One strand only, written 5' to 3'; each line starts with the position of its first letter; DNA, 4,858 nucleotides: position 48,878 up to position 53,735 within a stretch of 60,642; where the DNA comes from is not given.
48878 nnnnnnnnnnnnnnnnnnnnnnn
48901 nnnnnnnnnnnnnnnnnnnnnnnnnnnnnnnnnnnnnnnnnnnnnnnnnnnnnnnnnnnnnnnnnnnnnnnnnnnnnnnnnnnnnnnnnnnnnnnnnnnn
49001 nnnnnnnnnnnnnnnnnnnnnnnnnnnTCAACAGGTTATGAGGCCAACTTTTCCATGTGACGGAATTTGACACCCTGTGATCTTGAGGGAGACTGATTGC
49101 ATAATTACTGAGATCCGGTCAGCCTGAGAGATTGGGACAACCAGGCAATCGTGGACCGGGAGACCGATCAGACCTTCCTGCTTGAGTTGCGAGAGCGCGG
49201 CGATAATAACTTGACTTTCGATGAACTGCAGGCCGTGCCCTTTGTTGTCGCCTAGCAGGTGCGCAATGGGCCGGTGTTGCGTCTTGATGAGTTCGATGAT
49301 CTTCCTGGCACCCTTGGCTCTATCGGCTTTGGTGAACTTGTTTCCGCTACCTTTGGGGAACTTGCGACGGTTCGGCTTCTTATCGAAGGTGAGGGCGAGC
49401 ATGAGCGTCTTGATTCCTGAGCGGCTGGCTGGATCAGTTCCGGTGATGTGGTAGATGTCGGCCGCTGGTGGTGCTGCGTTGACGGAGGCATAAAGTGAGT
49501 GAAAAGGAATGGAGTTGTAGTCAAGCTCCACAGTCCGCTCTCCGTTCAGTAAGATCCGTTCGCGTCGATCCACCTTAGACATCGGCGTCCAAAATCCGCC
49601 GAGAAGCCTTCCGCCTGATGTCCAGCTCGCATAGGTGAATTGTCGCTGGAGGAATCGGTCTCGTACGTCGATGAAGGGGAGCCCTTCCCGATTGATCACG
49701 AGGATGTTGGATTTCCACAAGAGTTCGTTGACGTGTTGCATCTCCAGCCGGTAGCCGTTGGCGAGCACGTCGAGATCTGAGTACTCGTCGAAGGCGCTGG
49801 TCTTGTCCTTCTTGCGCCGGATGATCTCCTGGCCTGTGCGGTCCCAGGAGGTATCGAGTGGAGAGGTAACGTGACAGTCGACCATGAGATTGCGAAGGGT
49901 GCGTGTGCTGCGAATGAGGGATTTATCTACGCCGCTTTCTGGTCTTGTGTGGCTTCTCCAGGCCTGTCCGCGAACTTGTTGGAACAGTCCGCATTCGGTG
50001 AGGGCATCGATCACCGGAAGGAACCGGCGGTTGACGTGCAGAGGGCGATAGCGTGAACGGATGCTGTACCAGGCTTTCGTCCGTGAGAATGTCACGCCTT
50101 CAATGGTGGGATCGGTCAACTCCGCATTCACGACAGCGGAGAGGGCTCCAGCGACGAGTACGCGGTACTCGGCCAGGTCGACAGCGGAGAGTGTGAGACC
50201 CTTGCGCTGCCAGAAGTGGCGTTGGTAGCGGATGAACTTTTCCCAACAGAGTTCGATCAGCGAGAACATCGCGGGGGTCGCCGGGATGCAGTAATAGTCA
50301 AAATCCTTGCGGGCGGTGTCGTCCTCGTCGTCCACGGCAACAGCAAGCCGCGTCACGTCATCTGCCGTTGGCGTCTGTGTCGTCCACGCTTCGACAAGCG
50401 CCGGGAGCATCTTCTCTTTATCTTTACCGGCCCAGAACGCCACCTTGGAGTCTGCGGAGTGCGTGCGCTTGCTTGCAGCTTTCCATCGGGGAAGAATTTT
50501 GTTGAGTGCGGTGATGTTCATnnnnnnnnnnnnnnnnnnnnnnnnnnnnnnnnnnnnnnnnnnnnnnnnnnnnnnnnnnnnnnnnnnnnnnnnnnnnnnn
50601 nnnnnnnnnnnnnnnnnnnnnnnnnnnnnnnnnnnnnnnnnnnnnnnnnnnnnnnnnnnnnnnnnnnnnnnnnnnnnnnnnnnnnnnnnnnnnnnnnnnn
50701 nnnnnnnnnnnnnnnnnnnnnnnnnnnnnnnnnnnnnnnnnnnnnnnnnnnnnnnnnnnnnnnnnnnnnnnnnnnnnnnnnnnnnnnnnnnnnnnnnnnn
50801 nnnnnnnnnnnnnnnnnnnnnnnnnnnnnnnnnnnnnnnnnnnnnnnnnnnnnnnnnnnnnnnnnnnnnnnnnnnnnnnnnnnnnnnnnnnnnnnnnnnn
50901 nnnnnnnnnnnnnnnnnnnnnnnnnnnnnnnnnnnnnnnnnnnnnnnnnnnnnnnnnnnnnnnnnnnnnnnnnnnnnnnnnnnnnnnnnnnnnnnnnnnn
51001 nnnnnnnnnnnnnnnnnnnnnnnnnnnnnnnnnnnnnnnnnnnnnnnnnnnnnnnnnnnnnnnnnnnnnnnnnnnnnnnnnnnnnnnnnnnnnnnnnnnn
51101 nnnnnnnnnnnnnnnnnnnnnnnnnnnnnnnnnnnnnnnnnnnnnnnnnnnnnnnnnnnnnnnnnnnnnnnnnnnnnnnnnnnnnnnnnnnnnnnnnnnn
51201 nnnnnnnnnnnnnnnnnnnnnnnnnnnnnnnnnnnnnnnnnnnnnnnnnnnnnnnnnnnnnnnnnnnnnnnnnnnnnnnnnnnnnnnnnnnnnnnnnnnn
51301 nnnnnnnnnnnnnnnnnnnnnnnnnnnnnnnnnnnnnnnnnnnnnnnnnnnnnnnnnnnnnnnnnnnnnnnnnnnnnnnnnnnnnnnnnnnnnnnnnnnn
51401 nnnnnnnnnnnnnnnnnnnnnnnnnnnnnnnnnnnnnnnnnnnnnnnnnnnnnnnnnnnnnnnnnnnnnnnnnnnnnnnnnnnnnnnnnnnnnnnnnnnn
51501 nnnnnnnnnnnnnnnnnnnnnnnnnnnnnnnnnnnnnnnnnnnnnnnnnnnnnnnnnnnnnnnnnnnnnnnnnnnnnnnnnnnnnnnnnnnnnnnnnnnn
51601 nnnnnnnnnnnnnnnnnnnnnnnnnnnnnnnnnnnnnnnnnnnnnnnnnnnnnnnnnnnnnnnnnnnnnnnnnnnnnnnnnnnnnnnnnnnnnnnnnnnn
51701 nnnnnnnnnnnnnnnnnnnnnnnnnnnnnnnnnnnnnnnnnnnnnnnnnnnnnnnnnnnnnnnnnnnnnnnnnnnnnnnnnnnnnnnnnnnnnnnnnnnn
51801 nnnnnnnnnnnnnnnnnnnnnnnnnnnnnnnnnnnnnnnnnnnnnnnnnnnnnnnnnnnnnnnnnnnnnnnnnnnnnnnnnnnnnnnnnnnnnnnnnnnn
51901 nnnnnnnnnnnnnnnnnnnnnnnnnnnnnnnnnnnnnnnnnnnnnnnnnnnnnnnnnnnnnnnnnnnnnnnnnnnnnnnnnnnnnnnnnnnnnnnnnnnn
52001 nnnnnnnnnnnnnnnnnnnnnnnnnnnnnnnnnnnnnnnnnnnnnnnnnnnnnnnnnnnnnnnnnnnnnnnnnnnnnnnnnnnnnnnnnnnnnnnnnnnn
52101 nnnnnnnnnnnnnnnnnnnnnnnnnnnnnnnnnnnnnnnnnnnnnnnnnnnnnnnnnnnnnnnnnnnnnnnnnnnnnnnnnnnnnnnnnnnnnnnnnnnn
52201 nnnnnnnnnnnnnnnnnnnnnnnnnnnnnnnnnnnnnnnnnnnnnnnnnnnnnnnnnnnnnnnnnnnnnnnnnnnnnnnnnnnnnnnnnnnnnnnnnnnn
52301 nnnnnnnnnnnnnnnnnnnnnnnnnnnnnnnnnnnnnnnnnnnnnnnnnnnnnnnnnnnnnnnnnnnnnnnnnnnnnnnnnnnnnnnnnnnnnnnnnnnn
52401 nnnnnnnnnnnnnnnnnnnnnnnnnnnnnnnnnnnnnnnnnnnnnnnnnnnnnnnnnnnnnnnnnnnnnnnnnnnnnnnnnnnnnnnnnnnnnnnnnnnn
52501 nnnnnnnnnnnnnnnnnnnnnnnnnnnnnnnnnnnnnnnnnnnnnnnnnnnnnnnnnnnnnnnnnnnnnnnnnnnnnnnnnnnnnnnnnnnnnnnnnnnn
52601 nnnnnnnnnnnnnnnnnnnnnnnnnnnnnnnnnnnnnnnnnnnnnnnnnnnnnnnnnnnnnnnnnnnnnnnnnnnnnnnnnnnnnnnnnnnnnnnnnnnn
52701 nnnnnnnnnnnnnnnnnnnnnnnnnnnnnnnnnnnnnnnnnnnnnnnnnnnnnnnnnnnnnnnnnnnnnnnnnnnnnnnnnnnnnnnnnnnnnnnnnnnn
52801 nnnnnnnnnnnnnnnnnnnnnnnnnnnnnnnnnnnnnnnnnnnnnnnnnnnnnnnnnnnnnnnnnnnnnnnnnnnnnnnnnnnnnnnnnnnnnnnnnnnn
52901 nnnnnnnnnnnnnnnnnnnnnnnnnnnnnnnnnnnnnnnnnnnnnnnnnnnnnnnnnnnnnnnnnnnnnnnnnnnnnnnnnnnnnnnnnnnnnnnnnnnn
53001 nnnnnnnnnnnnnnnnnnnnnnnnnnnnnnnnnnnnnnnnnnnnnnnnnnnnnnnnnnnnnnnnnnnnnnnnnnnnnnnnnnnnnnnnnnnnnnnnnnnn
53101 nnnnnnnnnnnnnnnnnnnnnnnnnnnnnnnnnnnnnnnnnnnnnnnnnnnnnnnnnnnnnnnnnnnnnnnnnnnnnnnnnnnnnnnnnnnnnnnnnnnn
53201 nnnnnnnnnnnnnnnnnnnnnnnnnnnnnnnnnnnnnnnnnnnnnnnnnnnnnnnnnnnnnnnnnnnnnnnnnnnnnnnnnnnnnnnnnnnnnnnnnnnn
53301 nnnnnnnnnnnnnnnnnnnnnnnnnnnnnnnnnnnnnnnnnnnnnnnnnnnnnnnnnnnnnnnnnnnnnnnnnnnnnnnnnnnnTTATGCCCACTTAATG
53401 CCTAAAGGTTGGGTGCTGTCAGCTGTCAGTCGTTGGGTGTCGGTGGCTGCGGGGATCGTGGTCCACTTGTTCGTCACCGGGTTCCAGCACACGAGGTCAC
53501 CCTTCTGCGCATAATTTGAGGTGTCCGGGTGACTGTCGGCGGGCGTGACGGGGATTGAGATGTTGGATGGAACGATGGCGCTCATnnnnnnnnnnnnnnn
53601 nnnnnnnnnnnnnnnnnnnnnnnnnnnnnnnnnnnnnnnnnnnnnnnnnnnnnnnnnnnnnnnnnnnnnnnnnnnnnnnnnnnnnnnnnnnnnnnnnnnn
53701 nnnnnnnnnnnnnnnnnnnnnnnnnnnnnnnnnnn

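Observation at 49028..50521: Minimal family-A polymerase-like protein (497 aa) encoded by the island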

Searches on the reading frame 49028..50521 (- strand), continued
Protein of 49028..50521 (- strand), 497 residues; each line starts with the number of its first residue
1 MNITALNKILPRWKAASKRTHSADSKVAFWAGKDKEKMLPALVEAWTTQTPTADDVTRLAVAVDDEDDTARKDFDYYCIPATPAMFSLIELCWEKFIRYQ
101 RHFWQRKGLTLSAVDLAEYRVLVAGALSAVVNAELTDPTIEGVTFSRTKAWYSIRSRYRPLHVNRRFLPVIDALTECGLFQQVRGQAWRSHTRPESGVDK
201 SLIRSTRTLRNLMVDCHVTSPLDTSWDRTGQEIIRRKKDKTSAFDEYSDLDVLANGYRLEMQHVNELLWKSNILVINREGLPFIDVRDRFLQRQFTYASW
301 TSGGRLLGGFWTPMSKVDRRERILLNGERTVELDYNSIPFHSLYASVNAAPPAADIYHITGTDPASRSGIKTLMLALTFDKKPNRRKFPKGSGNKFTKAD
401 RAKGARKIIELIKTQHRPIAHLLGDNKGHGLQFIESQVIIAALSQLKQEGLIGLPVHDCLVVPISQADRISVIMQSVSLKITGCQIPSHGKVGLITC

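Call 99: search_dna_similar(query=P0033, collection=phages, mode=protein, max_evalue=10, max_rows=60, rows=spread)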
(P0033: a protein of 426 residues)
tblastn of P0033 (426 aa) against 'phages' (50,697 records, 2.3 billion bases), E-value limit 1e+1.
Records with a match: 224; places in all: 229; records where one place covers at least 80% of the query: 1.
Best place of each record, by identity: <60% 224.
By first word of the organism name: Rheinheimera 115; Vibrio 91; Shewanella 5; Aeromonas 5; Klebsiella 2; Pseudoalteromonas 2; Gordonia 2; Pseudaeromonas 1; Bacteriophage 1.
By host as written in the record: Rheinheimera sp. BAL341 115; - 58; Vibrio cholerae 15; Vibrio cholerae O1 5; Vibrio crassostreae 3; Vibrio parahaemolyticus 2; Vibrio sp. 11985 2; Vibrio parahaemolyticus ATCC 17802 2; and 17 more.
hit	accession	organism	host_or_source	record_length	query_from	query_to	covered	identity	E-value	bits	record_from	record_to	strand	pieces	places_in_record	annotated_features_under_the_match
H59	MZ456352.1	Vibrio phage HNL01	Aliivibrio fischeri ES114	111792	13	413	94%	22.0%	9e-3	45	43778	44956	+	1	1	hypothetical protein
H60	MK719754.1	Rheinheimera phage vB_RspM_Barba35A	Rheinheimera sp. BAL341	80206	112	410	70%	21.2%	1e-4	50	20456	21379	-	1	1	hypothetical protein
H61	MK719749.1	Rheinheimera phage vB_RspM_Barba30A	Rheinheimera sp. BAL341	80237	112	410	70%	21.2%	1e-4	50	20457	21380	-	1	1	hypothetical protein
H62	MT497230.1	Rheinheimera phage vB_RspM_barba_10-9C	Rheinheimera sp. BAL341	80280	112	410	70%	21.2%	1e-4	50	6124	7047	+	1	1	hypothetical protein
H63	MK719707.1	Rheinheimera phage vB_RspM_Barba4A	Rheinheimera sp. BAL341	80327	112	410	70%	21.2%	1e-4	50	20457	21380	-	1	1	hypothetical protein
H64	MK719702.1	Rheinheimera phage vB_RspM_Barba1S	Rheinheimera sp. BAL341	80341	112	410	70%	21.2%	1e-4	50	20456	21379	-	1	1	hypothetical protein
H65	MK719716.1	Rheinheimera phage vB_RspM_Barba10A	Rheinheimera sp. BAL341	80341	112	410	70%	21.2%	1e-4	50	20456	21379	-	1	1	hypothetical protein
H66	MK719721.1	Rheinheimera phage vB_RspM_Barba13A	Rheinheimera sp. BAL341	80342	112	410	70%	21.2%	1e-4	50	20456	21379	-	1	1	hypothetical protein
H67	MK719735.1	Rheinheimera phage vB_RspM_Barba22A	Rheinheimera sp. BAL341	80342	112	410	70%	21.2%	1e-4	50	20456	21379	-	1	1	hypothetical protein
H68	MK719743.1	Rheinheimera phage vB_RspM_Barba26S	Rheinheimera sp. BAL341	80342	112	410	70%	21.2%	1e-4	50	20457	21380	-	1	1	hypothetical protein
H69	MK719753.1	Rheinheimera phage vB_RspM_Barba34A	Rheinheimera sp. BAL341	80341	112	410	70%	21.2%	1e-4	50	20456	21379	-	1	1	hypothetical protein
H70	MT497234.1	Rheinheimera phage vB_RspM_barba_10-9G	Rheinheimera sp. BAL341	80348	112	410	70%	21.2%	1e-4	50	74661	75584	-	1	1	hypothetical protein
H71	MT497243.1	Rheinheimera phage vB_RspM_barba_12-6E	Rheinheimera sp. BAL341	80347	112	410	70%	21.2%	1e-4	50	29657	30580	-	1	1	hypothetical protein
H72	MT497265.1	Rheinheimera phage vB_RspM_barba_12-8H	Rheinheimera sp. BAL341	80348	112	410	70%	21.2%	1e-4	50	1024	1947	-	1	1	hypothetical protein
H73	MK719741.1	Rheinheimera phage vB_RspM_Barba25S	Rheinheimera sp. BAL341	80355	112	410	70%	21.2%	1e-4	50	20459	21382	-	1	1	hypothetical protein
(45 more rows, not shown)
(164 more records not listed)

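Call 115: search_protein_families(library=pfam, alignment_id=A8, max_evalue=10)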
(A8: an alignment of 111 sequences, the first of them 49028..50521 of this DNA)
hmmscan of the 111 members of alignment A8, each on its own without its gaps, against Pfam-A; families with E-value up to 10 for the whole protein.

A. member 1, window:49028-50521:- (497 aa): 1 family
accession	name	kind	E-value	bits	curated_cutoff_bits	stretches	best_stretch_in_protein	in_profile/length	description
PF14176.11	YxiJ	-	0.25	12.3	27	0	114-137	38-61/109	YxiJ-like protein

B. families by the number of members that match (of 111 scanned): 38 families (the first 25 are shown)
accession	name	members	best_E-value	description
PF09936.14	Methyltrn_RNA_4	4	0.024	SAM-dependent RNA methyltransferase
PF02268.21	TFIIA_gamma_N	1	0.011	Transcription initiation factor IIA, gamma subunit, helical domain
PF08706.16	D5_N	1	0.011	D5 N terminal like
PF04972.22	BON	1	0.033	BON domain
PF13525.12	YfiO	1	0.045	Outer membrane lipoprotein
PF18430.7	DBD_HTH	1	0.046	Putative DNA-binding domain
PF12932.12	Sec16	1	0.046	Vesicle coat trafficking protein Sec16 mid-region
PF11239.13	DUF3040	1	0.05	Protein of unknown function (DUF3040)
PF18262.7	PhetRS_B1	1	0.051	Phe-tRNA synthetase beta subunit B1 domain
PF10722.14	YbjN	1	0.052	Putative bacterial sensory transduction regulator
PF08299.17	Bac_DnaA_C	1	0.058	Bacterial dnaA protein helix-turn-helix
PF14420.11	Clr5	1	0.06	Clr5 domain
PF24828.1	DUF7713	1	0.073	Domain of unknown function (DUF7713)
PF06969.22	HemN_C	1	0.08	HemN C-terminal domain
PF21169.3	Fan1_SAP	1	0.081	Fanconi-associated nuclease 1, SAP subdomain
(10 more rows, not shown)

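Call 129: search_protein_families(library=pfam, proteins=[P0073, P0114, P0152, P0049, P0144, P0027, P0045, P0069, P0100, P0015], max_evalue=0.1)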
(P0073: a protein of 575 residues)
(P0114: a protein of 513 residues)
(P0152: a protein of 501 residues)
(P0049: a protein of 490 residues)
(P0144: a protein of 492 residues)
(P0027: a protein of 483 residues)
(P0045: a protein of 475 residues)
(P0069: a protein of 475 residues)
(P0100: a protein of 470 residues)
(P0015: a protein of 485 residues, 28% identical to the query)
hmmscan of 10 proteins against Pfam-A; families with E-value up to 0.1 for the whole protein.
P0073 (575 aa): 0 families

P0114 (513 aa): 1 family
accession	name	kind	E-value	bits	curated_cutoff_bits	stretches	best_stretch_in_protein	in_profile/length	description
PF05134.19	T2SSL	-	0.028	14.3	25.5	1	431-473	104-146/231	Type II secretion system (T2SS), protein L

P0152 (501 aa): 0 families

P0049 (490 aa): 0 families

P0144 (492 aa): 1 family
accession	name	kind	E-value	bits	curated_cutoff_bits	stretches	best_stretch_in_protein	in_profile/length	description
PF06969.22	HemN_C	-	0.08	13.4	24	0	153-193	21-57/67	HemN C-terminal domain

P0027 (483 aa): 0 families

P0045 (475 aa): 0 families

P0069 (475 aa): 1 family
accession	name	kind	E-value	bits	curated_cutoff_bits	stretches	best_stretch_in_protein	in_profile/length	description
PF08706.16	D5_N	-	0.011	16.4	22.4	1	31-93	28-90/145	D5 N terminal like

P0100 (470 aa): 0 families

P0015 (485 aa): 0 families

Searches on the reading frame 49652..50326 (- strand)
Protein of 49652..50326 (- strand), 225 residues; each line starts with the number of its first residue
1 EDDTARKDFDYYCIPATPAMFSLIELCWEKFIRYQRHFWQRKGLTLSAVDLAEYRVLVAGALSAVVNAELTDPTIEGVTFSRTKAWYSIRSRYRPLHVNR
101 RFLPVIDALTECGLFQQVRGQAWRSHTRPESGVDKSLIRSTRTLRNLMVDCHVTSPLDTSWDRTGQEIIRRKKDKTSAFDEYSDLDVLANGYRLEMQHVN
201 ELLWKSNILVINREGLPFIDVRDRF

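Call 92: predict_structure(alignment_id=A4)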
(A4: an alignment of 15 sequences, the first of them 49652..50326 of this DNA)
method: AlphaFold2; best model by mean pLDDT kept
length: 225 residues; sequences in the alignment: 15
mean_pLDDT: 76.2   pTM: 0.70
mean pLDDT of the five models: 76.2, 75.6, 74.6, 73.4, 72.9
residues with pLDDT >= 90: 81; 70-90: 59; 50-70: 49; < 50: 36
segments of 3 or more residues with pLDDT < 50: 124-131, 170-174, 177-183, 211-214, 216-218, 220-225
pLDDT, mean of each block of 10 residues (from residue 1): 68 91 97 91 88 92 95 88 78 73 93 90 48 79 98 93 62 46 52 66 60 46 41
secondary structure, 60 per line:
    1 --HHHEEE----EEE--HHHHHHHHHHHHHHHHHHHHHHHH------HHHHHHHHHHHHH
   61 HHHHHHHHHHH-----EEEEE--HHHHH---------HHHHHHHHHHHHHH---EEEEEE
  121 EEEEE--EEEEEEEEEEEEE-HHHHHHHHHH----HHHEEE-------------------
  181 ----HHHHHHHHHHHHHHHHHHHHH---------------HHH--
elements in order: E6-8 E13-15 H18-41 H48-71 E77-81 H84-88 H98-111 E115-125 E128-140 H142-151 E159-161 H185-205

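Call 94: fold_search(model_id=the predicted structure, library=pdb)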
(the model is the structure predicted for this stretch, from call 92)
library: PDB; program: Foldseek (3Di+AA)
matches with E <= 10: 295; with E <= 0.001: 0
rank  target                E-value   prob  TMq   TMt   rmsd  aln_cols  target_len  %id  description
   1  3fm5_B                8.3e-02  0.21  0.18  0.27  15.4       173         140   18  X-ray crystal structure of transcriptional regulator (MarR family) from Rhodococcus sp. RHA1 (released 2009-02-03)
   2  4yif_C                1.1e-01  0.51  0.23  0.34  16.2       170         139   14  Crystal structure of Rv0880 (released 2015-06-10)
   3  4eju_A                2.4e-01  0.30  0.22  0.30  17.2       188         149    8  Staphylococcus epidermidis TcaR full length (released 2013-05-08)
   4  8yn0_D                2.7e-01  0.44  0.19  0.12   7.5        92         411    9  Crystal structure of NRG1C in complex with EDS1-SAG101-(ADPr-ATP) (released 2024-12-11)
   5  5x11_H                2.7e-01  0.28  0.22  0.28  14.4       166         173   10  Crystal structure of Bacillus subtilis PadR in complex with operator DNA (released 2017-11-22)
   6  6qe0                  2.9e-01  0.11  0.15  0.13  15.0       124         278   14  Structure of E.coli RlmJ in complex with a bisubstrate analogue (BA2) (released 2019-03-27)
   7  5x11_G                3.6e-01  0.21  0.22  0.27  18.4       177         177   11  Crystal structure of Bacillus subtilis PadR in complex with operator DNA (released 2017-11-22)
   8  8yl6_C                4.1e-01  0.30  0.21  0.13   7.4       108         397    9  EDS1-SAG101-NRG1A L134E heterotrimer (released 2025-01-29)
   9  4krr                  4.1e-01  0.13  0.19  0.21  14.6       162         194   11  Crystal structure of Drosophila WntD N-terminal domain-linker (residues 31-240) (released 2013-07-10)
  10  8zf0_A                4.3e-01  0.38  0.15  0.09   6.1        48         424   19  pRib-ADP bound OsEDS1-PAD4-ADR1 complex (released 2024-11-13)
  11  8yn1_C                4.9e-01  0.33  0.18  0.11   7.1        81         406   12  Cryo-EM structure of NRG1A(LRR) in complex with EDS1-SAG101-(ADPr-ATP) (released 2024-12-11)
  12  6qdx_B                4.9e-01  0.09  0.15  0.13  14.2       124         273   14  Structure of E.coli RlmJ in complex with a bisubstrate analogue (BA4) (released 2019-03-27)
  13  4rgu_B                5.5e-01  0.21  0.19  0.26   9.9       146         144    9  Crystal Structure of Putative MarR Family Transcriptional Regulator HcaR from Acinetobacter sp. ADP complexed with fer (released 2015-03-04)
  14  9qbc                  5.8e-01  0.44  0.17  0.32   3.3        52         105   19  Crystal structure of Brachyspira hampsonii PadR (released 2026-03-11)
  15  8yn0_H                5.8e-01  0.23  0.20  0.13   9.3       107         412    9  Crystal structure of NRG1C in complex with EDS1-SAG101-(ADPr-ATP) (released 2024-12-11)
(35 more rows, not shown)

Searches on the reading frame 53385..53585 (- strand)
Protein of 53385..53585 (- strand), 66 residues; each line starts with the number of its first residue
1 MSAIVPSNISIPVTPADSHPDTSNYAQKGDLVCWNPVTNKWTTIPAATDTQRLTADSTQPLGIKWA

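Call 49: search_protein_families(library=pfam, proteins=[window:53385-53585:-], max_evalue=0.01)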
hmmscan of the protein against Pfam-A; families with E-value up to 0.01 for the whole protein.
window:53385-53585:- (66 aa): 1 family
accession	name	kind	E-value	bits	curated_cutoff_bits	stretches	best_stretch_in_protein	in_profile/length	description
PF13964.12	Kelch_6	-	0.0053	17.2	25.3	1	28-50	27-48/50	Kelch motif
